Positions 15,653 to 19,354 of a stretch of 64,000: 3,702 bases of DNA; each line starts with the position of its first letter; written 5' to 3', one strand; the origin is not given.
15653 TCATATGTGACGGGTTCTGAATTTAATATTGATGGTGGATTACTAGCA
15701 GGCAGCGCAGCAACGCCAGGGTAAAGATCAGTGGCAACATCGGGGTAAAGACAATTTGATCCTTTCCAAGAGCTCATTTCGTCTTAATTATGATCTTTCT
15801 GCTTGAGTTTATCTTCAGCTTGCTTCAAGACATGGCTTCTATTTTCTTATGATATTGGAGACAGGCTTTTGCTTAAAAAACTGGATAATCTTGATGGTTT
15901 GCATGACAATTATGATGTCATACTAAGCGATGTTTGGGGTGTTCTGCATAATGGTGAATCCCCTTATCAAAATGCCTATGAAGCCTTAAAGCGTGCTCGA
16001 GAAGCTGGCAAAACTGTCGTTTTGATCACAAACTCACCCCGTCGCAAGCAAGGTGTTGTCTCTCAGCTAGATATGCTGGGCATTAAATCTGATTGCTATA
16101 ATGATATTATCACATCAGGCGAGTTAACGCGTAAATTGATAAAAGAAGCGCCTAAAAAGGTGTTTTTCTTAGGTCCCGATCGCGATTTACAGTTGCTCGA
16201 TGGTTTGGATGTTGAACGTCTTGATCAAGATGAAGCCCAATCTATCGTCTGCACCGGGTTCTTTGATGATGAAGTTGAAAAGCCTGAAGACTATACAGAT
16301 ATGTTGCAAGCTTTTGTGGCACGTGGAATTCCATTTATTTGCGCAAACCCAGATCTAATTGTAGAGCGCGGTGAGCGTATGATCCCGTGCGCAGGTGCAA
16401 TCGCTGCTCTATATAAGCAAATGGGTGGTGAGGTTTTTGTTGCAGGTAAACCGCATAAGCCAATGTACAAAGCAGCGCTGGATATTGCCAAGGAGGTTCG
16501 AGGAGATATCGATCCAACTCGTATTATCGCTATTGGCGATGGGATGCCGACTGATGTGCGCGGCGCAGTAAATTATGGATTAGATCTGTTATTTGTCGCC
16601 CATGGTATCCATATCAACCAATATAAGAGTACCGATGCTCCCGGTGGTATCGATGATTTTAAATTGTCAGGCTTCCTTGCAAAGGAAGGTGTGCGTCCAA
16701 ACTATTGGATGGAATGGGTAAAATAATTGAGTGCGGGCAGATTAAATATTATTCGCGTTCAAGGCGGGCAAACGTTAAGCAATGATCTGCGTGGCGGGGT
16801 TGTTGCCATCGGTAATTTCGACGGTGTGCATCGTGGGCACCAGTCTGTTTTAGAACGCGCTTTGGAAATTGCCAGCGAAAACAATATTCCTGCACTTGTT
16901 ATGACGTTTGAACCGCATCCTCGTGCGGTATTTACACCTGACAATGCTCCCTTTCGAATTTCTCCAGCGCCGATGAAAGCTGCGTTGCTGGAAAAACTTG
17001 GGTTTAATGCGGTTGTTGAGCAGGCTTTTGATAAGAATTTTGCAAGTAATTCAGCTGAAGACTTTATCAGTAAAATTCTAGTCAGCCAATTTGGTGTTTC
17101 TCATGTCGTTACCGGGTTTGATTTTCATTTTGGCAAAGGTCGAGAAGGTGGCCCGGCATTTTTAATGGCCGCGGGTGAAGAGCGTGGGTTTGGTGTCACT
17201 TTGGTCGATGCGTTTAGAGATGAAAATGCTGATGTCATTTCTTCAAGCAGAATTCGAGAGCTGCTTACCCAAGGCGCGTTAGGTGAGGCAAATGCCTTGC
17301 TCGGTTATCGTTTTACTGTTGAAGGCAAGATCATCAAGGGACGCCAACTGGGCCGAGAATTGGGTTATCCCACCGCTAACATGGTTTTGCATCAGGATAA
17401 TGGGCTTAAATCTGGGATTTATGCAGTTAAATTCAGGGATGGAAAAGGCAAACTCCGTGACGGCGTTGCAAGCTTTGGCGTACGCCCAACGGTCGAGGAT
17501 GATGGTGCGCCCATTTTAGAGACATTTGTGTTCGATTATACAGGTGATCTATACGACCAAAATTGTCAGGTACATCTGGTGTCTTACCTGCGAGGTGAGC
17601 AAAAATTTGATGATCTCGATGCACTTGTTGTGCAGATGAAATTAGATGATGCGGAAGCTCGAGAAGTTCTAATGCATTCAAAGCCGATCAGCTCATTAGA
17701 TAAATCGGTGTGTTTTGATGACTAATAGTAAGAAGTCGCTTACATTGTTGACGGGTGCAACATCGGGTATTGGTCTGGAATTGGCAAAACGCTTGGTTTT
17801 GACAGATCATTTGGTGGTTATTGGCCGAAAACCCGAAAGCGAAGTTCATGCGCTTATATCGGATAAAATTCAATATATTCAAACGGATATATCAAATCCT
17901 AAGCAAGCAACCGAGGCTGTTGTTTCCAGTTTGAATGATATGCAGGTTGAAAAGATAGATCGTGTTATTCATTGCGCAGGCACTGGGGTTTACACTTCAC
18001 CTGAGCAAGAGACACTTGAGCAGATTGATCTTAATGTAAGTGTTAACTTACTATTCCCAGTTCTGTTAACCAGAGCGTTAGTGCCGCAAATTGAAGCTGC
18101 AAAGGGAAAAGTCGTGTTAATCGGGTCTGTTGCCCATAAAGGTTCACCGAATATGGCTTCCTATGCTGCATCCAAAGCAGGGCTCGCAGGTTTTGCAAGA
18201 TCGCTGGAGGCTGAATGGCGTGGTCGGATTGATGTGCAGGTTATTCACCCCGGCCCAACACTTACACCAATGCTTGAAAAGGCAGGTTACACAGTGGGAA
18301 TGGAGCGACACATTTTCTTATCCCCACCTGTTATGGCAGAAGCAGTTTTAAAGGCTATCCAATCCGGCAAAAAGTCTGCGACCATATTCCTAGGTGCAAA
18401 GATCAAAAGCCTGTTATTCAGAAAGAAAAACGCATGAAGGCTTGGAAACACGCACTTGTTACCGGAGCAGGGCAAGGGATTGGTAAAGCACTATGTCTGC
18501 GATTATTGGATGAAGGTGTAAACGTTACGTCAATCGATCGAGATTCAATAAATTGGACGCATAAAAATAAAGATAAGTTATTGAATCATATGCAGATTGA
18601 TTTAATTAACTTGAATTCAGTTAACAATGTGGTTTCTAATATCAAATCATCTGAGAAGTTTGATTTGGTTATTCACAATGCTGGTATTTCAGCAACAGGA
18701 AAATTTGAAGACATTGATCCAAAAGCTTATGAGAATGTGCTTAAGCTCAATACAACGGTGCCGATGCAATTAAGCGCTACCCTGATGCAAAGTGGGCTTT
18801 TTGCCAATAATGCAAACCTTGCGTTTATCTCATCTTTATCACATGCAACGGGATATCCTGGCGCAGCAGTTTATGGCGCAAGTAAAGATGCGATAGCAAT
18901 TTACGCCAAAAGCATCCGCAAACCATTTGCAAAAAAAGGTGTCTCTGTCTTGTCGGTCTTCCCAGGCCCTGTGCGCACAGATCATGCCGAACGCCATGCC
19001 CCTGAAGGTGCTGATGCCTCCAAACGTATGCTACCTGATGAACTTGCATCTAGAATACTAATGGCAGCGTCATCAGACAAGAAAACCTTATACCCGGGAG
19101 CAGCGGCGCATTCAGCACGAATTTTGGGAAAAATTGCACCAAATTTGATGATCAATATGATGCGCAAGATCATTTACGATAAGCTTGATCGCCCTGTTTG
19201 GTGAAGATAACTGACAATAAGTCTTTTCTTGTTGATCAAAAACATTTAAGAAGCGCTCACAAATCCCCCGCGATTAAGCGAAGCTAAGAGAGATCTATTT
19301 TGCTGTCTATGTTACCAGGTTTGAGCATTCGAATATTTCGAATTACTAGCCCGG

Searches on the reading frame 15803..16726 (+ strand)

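Call 42: search_protein_families(library=pfam, proteins=[window:15803-16726:+], max_evalue=0.00001)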
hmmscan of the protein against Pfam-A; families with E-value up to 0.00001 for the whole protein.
window:15803-16726:+ (307 aa): 3 families
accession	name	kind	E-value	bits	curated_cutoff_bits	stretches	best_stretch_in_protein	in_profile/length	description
PF13344.12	Hydrolase_6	-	4.3e-21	75.3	27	1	40-137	1-100/101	Haloacid dehalogenase-like hydrolase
PF13242.12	Hydrolase_like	-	1.3e-11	44.7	22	1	213-270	1-53/75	HAD-hyrolase-like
PF00702.32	Hydrolase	-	2e-11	45.1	26.4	0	154-257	94-189/191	haloacid dehalogenase-like hydrolase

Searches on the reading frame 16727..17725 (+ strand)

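Call 42: search_protein_families(library=pfam, proteins=[window:16727-17725:+], max_evalue=0.00001)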
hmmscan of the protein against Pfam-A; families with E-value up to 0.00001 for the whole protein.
window:16727-17725:+ (332 aa): 2 families
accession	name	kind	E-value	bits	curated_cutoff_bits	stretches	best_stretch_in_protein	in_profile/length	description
PF06574.18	FAD_syn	-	3.1e-53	180.2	27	1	20-174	4-157/158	FAD synthetase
PF01687.23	Flavokinase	-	8.7e-35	120.1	19.6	1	192-315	1-124/124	Riboflavin kinase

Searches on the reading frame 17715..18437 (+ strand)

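Call 42: search_protein_families(library=pfam, proteins=[window:17715-18437:+], max_evalue=0.00001)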
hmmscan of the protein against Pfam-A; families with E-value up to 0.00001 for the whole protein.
window:17715-18437:+ (240 aa): 4 families
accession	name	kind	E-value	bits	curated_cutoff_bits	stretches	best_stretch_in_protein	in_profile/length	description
PF00106.31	adh_short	-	2.2e-33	115.8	26.6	1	11-190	4-190/195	short chain dehydrogenase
PF13561.12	adh_short_C2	-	1.2e-22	81.2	27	1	14-192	1-186/236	Enoyl-(Acyl carrier protein) reductase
PF08659.16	KR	-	5.3e-10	39.9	22.6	1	10-165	3-164/180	KR domain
PF23441.1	SDR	-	5.4e-07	29.7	27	1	11-188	11-200/258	SDR-like rossmann domain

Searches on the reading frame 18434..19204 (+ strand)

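Call 42: search_protein_families(library=pfam, proteins=[window:18434-19204:+], max_evalue=0.00001)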
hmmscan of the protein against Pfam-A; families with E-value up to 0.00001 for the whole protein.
window:18434-19204:+ (256 aa): 4 families
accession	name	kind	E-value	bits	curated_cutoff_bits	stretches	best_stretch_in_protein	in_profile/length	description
PF00106.31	adh_short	-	4.7e-35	121.3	26.6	1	5-187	1-189/195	short chain dehydrogenase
PF13561.12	adh_short_C2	-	3.1e-22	79.7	27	1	11-195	1-193/236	Enoyl-(Acyl carrier protein) reductase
PF01370.27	Epimerase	-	7.2e-09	35.8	20.9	1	7-114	1-103/240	NAD dependent epimerase/dehydratase family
PF08659.16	KR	-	7.6e-07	29.7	22.6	1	8-158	4-160/180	KR domain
